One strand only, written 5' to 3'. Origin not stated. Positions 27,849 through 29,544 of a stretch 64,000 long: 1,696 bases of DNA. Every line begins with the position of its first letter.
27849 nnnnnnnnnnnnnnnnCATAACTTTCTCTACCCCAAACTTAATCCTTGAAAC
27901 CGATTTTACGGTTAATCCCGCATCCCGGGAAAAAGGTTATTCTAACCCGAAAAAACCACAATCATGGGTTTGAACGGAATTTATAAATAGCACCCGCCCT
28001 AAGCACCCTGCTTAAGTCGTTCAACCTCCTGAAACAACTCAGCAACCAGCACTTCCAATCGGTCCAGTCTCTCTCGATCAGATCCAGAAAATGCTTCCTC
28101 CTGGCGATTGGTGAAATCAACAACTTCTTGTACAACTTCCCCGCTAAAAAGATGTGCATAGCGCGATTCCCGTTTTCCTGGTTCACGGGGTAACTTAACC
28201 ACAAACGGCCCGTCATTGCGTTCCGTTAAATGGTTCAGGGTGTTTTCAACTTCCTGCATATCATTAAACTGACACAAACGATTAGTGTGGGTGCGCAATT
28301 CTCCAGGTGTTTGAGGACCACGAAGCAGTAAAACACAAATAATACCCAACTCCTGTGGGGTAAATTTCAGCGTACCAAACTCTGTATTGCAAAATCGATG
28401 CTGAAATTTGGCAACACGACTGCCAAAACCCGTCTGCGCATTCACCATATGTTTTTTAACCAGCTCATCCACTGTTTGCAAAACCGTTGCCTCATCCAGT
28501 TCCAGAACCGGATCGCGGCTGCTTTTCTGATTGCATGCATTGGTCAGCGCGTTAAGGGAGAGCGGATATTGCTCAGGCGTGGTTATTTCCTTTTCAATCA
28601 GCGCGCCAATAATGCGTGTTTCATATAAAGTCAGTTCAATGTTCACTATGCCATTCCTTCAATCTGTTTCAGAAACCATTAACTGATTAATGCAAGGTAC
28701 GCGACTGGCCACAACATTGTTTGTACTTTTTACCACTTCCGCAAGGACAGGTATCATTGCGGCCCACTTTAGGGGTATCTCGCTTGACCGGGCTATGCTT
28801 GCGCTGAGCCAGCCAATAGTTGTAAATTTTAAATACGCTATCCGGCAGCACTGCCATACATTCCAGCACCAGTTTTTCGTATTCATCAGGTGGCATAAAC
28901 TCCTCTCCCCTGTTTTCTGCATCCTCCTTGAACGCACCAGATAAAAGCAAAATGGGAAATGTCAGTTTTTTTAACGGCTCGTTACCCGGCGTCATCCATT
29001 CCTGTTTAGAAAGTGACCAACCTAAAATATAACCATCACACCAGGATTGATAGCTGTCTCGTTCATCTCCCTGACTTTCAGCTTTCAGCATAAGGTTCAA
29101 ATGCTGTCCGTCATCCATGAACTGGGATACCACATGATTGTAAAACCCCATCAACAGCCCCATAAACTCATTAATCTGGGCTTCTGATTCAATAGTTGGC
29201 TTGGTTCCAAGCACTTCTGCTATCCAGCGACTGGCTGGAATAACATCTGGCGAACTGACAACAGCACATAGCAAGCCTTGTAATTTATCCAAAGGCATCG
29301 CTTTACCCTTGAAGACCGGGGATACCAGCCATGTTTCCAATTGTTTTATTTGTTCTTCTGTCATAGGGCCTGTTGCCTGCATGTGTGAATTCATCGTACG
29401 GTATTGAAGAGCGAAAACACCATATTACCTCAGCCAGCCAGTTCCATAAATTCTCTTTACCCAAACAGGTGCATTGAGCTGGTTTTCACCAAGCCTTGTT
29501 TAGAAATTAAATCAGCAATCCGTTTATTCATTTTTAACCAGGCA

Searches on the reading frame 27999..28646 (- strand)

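Call 47: search_protein_families(library=pfam, proteins=[window:27999-28646:-], max_evalue=0.00001)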
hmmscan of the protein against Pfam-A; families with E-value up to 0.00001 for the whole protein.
window:27999-28646:- (215 aa): 1 family
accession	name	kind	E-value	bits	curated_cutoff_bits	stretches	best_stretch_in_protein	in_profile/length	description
PF04337.18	DUF480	-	6.9e-64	214.9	25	1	5-158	1-149/149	Protein of unknown function, DUF480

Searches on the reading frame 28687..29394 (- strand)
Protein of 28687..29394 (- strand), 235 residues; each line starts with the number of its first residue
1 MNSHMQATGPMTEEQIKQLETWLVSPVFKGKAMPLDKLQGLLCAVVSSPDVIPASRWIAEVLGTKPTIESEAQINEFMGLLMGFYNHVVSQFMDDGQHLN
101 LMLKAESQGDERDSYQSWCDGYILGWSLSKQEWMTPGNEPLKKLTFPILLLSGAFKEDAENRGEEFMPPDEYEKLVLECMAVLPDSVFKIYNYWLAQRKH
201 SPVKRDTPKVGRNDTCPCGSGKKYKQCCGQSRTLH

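Call 47: search_protein_families(library=pfam, proteins=[window:28687-29394:-], max_evalue=0.00001)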
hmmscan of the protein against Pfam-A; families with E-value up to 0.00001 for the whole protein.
window:28687-29394:- (235 aa): 2 families
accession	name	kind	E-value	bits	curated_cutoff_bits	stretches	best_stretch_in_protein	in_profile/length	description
PF03695.18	UPF0149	-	4.3e-27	95.9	25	1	18-194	2-179/181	Uncharacterised protein family (UPF0149)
PF02810.21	SEC-C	-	1.9e-10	40.8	20.4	1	212-229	1-18/19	SEC-C motif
